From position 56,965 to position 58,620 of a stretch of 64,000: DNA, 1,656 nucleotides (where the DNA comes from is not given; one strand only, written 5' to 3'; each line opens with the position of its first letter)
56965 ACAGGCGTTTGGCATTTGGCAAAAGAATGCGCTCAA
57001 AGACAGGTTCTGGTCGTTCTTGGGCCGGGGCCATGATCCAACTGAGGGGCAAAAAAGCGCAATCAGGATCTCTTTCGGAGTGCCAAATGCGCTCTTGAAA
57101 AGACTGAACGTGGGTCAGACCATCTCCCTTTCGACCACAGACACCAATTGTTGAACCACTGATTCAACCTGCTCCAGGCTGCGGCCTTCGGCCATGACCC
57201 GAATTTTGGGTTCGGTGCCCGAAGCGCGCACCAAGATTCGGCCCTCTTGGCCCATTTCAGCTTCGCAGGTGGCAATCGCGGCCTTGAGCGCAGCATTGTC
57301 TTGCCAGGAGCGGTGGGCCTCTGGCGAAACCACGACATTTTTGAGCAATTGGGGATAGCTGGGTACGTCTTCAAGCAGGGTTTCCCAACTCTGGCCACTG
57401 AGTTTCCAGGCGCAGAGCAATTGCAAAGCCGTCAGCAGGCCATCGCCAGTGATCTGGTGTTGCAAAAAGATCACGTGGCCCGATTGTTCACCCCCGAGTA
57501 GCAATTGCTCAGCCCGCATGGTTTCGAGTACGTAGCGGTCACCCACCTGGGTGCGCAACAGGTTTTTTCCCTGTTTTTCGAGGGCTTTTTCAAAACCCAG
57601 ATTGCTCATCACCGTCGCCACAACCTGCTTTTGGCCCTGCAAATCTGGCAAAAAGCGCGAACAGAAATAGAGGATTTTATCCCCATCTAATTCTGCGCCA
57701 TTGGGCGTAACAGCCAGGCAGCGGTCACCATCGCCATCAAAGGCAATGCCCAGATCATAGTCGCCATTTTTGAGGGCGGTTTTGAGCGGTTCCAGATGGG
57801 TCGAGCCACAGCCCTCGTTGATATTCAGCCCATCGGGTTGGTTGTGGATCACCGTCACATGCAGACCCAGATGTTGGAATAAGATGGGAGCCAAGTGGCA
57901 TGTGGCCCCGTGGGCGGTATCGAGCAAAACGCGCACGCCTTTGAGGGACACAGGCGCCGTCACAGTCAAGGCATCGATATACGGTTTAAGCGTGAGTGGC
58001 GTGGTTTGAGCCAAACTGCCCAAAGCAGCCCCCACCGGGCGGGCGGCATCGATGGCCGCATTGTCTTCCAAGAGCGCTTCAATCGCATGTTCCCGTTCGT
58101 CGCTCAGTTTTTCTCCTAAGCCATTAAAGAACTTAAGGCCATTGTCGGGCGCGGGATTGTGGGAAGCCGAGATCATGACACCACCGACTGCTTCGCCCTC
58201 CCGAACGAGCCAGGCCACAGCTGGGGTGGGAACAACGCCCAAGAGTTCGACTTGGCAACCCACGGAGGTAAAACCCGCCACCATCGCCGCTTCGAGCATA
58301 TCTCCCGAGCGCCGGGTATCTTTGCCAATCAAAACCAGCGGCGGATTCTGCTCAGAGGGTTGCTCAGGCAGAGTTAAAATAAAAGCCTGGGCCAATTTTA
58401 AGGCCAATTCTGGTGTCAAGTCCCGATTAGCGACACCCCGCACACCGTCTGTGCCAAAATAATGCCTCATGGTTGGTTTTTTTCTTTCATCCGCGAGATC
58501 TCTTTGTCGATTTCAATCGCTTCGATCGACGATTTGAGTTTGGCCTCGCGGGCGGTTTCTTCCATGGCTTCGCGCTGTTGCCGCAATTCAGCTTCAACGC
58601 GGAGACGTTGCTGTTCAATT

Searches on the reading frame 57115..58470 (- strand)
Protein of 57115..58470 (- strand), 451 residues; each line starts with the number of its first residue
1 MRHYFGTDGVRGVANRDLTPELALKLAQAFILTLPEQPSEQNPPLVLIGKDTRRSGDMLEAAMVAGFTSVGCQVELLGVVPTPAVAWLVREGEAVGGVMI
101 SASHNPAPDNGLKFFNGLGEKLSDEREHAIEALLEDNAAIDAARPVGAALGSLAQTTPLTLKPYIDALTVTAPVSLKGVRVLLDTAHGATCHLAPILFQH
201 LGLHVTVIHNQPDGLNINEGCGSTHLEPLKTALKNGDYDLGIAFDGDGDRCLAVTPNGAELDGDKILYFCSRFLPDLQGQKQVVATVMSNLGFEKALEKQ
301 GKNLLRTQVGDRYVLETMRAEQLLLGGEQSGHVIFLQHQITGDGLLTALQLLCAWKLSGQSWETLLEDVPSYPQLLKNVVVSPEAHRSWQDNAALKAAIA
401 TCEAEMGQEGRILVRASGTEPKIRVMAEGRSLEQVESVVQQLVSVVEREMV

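Call 21: search_protein_families(library=ncbifam, proteins=[window:57115-58470:-], max_evalue=1e-10)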
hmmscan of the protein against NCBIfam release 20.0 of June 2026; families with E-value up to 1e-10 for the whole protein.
window:57115-58470:- (451 aa): 7 families
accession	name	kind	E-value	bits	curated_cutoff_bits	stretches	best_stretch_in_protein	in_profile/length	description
TIGR01455.1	glmM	equivalog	5.4e-157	523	447.55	1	5-447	1-441/442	phosphoglucosamine mutase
TIGR03990.1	Arch_GlmM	equivalog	3.9e-98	329.2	439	1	3-446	2-444/444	phosphoglucosamine mutase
NF007088.0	PRK09542.1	equivalog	6.4e-41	140.8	618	1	9-447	16-454/456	phosphomannomutase/phosphoglucomutase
NF046027.1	PhglucPhmanMutPgmG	equivalog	2.3e-36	125.4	600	1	10-446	15-450/460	phosphoglucomutase/phosphomannomutase PgmG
NF011943.0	PRK15414.1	subfamily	5.4e-20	71.8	801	1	42-442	37-450/456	phosphomannomutase CpsG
TIGR01132.1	pgm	equivalog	1.8e-11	43.1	778.05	1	5-339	42-403/546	phosphoglucomutase (alpha-D-glucose-1,6-bisphosphate-dependent)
NF005737.0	PRK07564.1-1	equivalog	4.6e-11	42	378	0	59-351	71-385/543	alpha-D-glucose phosphate-specific phosphoglucomutase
